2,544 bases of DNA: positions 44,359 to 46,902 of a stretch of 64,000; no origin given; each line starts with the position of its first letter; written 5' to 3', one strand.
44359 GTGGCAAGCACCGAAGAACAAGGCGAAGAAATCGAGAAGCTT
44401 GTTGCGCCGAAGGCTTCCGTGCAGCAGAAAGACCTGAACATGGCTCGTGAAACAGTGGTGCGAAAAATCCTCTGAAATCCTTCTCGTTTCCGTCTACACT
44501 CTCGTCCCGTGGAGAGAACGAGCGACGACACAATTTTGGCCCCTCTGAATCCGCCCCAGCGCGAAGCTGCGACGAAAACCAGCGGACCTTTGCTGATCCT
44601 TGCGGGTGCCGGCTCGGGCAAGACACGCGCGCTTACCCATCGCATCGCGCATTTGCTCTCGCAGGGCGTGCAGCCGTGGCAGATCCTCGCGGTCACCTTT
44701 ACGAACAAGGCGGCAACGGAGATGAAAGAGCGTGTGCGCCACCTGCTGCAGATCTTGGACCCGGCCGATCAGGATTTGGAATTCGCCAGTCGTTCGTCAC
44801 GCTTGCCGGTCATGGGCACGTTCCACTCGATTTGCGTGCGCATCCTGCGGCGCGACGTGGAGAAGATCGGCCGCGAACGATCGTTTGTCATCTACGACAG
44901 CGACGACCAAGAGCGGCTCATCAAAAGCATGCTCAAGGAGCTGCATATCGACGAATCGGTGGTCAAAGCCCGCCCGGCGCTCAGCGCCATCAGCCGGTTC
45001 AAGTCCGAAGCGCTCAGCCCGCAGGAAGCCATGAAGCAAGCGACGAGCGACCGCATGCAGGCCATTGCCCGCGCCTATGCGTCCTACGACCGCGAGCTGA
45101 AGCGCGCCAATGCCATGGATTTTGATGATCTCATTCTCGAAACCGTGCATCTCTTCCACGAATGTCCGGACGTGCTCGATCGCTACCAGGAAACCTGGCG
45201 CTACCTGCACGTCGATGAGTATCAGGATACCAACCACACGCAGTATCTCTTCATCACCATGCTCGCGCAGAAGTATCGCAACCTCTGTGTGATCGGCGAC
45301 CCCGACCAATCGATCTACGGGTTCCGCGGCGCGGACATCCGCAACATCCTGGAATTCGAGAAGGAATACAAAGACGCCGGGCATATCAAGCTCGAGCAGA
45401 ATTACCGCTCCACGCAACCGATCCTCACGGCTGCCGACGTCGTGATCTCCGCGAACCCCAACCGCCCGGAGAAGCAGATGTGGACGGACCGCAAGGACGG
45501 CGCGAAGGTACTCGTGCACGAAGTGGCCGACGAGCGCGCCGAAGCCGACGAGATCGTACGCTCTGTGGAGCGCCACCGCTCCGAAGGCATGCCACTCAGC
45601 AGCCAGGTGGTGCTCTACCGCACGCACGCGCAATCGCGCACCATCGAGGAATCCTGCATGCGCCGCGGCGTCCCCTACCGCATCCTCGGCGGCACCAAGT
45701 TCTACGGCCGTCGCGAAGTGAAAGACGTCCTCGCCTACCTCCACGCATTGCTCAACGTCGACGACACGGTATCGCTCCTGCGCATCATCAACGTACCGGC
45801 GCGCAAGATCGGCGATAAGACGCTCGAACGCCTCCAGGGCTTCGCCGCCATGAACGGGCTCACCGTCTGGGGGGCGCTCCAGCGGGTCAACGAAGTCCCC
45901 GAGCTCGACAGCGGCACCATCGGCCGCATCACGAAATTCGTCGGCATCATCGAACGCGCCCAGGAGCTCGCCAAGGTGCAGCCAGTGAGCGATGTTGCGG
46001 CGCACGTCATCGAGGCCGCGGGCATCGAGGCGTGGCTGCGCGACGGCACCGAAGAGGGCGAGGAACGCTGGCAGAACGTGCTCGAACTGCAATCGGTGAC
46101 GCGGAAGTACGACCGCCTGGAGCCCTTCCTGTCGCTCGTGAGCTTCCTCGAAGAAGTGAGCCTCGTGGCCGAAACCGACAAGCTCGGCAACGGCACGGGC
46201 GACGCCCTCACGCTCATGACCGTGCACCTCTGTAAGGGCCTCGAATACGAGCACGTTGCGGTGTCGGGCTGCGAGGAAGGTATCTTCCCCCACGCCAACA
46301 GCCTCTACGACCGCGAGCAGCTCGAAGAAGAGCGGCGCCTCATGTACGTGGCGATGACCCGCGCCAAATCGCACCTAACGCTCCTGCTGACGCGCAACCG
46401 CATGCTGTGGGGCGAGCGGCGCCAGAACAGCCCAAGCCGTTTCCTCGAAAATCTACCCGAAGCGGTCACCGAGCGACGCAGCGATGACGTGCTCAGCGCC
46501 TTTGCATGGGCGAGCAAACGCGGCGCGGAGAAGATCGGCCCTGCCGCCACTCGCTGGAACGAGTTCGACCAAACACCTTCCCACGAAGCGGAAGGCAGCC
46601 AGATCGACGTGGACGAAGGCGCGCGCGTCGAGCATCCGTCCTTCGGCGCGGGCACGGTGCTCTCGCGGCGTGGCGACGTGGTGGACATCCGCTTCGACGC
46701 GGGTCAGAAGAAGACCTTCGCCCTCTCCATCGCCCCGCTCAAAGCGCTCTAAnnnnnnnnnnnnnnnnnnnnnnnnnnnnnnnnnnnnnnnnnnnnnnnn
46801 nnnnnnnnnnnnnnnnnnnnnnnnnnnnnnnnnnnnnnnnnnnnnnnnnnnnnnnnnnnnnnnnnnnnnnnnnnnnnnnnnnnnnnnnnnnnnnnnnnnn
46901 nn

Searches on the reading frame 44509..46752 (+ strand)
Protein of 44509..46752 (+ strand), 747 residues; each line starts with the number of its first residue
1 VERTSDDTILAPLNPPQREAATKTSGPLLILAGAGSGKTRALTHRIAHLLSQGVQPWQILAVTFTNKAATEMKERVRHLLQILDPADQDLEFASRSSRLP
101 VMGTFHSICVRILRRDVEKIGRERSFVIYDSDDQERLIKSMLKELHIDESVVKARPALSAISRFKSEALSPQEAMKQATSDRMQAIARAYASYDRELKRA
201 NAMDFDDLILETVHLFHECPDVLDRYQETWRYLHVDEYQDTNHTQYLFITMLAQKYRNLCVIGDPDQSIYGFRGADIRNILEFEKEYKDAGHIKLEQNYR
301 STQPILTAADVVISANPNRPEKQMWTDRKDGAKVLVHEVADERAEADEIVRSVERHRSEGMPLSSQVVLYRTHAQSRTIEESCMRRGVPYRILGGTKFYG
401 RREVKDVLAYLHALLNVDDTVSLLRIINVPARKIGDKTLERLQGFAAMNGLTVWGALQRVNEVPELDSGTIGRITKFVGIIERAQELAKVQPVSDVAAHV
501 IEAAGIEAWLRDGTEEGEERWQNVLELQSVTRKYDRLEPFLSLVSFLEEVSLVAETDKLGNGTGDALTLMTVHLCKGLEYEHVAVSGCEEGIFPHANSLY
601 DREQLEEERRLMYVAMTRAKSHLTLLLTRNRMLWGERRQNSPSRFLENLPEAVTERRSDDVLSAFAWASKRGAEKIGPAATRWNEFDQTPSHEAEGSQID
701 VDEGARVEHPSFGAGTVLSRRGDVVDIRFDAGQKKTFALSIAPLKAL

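Call 85: search_protein_families(library=pfam, proteins=[window:44509-46752:+], max_evalue=0.00001)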
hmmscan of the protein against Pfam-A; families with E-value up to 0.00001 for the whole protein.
window:44509-46752:+ (747 aa): 6 families
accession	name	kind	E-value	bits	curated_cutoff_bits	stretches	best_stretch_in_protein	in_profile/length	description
PF00580.27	UvrD-helicase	-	3.8e-92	309.3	23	1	13-288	1-271/271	UvrD/REP helicase N-terminal domain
PF13361.12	UvrD_C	-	2.6e-68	231.5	25.6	1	293-628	1-348/350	UvrD-like helicase C-terminal domain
PF13245.12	AAA_19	-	1.7e-21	77.2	25.1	1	17-273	1-134/134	AAA domain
PF13538.12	UvrD_C_2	-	1.5e-08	34.8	27.4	1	568-625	3-51/52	UvrD-like helicase C-terminal domain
PF01443.25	Viral_helicase1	-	5.9e-08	33.2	21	0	566-625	178-226/228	Viral superfamily 1 RNA helicase core domain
PF13604.12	AAA_30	-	4.4e-06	27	27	0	13-76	2-66/191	AAA domain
